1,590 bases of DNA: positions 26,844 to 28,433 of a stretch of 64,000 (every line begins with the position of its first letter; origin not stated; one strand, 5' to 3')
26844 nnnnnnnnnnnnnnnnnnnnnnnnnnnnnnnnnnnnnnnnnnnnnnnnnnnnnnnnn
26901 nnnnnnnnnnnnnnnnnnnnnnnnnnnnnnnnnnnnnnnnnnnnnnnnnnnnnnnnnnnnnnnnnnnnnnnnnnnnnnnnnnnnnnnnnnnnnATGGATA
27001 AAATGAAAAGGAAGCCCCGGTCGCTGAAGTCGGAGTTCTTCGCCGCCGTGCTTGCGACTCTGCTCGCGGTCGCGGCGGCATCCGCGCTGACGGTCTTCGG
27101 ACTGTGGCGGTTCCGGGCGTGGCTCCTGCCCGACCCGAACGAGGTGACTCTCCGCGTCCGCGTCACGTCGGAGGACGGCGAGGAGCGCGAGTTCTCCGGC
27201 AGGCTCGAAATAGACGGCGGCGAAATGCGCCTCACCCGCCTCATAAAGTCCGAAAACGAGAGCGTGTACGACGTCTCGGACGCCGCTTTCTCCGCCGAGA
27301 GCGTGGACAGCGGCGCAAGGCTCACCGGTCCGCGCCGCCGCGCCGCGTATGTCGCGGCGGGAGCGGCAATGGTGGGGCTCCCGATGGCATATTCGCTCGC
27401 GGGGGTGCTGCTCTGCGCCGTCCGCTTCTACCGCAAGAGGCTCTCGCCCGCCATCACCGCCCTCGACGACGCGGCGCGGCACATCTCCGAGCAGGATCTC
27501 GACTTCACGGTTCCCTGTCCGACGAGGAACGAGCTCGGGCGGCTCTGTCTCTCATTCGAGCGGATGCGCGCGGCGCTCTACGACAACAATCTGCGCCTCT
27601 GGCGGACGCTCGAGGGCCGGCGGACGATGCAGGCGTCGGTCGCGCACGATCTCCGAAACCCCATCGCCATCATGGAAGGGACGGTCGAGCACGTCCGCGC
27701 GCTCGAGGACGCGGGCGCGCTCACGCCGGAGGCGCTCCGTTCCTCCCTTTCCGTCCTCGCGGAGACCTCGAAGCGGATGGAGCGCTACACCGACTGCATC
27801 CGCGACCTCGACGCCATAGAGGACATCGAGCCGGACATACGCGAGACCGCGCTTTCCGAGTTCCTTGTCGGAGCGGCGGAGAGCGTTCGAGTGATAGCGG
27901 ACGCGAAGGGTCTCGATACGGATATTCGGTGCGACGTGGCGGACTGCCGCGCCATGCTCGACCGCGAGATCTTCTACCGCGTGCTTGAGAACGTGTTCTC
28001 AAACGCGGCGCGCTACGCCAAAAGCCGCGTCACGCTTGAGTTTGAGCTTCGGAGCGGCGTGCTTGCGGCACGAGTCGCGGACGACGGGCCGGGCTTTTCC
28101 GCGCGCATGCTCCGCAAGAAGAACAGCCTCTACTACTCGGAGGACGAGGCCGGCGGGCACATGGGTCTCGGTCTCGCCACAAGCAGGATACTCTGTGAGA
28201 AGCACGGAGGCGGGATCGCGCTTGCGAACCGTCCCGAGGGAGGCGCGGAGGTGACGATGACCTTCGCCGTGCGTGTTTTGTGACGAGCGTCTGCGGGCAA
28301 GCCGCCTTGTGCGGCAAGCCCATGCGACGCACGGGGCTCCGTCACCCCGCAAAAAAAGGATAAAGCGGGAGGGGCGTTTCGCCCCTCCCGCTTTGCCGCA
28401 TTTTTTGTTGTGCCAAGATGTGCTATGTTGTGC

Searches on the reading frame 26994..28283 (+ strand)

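Call 10: search_protein_families(library=pfam, proteins=[window:26994-28283:+])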
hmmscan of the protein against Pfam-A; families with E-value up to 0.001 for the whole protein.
window:26994-28283:+ (429 aa): 4 families
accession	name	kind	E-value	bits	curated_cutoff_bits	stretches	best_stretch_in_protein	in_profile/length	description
PF02518.31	HATPase_c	-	1.5e-14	54.8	26.4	1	323-425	2-108/111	Histidine kinase-, DNA gyrase B-, and HSP90-like ATPase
PF00512.31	HisKA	-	3.9e-08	33.7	26.9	1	209-276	2-64/66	His Kinase A (phospho-acceptor) domain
PF00672.30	HAMP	-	2e-06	28.5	25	1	159-195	15-51/53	HAMP domain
PF13581.12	HATPase_c_2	-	0.00097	19.6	27.4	0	334-404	39-112/127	Histidine kinase-like ATPase domain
